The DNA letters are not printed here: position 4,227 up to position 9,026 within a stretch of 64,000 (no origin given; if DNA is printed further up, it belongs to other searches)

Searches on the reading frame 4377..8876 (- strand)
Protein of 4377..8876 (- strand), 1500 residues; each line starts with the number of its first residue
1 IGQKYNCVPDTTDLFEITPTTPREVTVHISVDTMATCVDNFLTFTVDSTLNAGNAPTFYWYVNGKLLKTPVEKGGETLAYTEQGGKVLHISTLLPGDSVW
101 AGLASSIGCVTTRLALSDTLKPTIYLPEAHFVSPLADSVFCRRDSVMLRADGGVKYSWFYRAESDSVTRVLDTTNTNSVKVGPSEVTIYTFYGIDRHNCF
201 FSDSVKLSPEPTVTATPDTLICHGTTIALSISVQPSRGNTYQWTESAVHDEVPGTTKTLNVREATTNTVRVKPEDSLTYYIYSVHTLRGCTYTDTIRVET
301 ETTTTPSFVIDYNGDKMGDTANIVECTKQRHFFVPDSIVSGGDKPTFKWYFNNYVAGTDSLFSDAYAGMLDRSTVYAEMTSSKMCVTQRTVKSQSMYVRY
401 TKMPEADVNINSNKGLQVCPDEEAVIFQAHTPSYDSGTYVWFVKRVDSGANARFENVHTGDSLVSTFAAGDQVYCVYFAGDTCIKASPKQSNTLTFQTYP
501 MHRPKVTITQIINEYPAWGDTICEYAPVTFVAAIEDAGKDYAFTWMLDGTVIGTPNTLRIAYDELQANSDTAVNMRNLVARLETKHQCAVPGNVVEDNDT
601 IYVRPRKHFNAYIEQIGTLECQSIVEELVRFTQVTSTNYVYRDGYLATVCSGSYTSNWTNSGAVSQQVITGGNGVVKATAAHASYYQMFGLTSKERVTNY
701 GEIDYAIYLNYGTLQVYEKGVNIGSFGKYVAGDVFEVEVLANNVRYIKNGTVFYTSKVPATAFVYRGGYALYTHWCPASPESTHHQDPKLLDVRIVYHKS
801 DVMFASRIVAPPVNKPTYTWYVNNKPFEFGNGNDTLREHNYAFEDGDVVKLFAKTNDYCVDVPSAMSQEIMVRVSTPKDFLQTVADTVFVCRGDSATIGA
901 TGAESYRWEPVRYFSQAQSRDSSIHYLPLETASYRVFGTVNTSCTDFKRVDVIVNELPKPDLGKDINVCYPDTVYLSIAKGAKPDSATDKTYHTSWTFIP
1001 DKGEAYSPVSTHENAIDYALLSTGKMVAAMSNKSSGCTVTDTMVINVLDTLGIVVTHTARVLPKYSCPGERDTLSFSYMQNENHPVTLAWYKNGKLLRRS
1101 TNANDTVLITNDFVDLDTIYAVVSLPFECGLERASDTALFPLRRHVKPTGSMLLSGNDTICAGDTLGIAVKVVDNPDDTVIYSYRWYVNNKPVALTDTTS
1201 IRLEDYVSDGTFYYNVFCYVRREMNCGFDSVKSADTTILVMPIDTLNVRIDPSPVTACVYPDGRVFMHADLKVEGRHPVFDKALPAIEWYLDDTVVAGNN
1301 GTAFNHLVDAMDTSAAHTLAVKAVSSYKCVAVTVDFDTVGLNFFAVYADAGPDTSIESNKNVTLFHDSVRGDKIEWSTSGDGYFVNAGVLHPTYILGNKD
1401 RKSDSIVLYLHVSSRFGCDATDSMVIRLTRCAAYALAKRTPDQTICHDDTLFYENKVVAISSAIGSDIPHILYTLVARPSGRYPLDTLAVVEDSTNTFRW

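Call 68: search_protein_families(library=pfam, proteins=[window:4377-8876:-], max_evalue=0.001)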
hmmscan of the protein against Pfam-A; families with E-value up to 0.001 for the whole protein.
window:4377-8876:- (1500 aa): 3 families
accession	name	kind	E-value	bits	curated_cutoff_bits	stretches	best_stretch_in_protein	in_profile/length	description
PF13927.12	Ig_3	-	1.5e-10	41.9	30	0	211-280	2-73/78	Immunoglobulin domain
PF06832.18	BiPBP_C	-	6.5e-08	32.8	26.8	0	52-73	41-61/90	Penicillin-Binding Protein C-terminus Family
PF19081.6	Ig_7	-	2.5e-06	28.1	27.3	0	211-298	4-78/84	Ig-like domain CHU_C associated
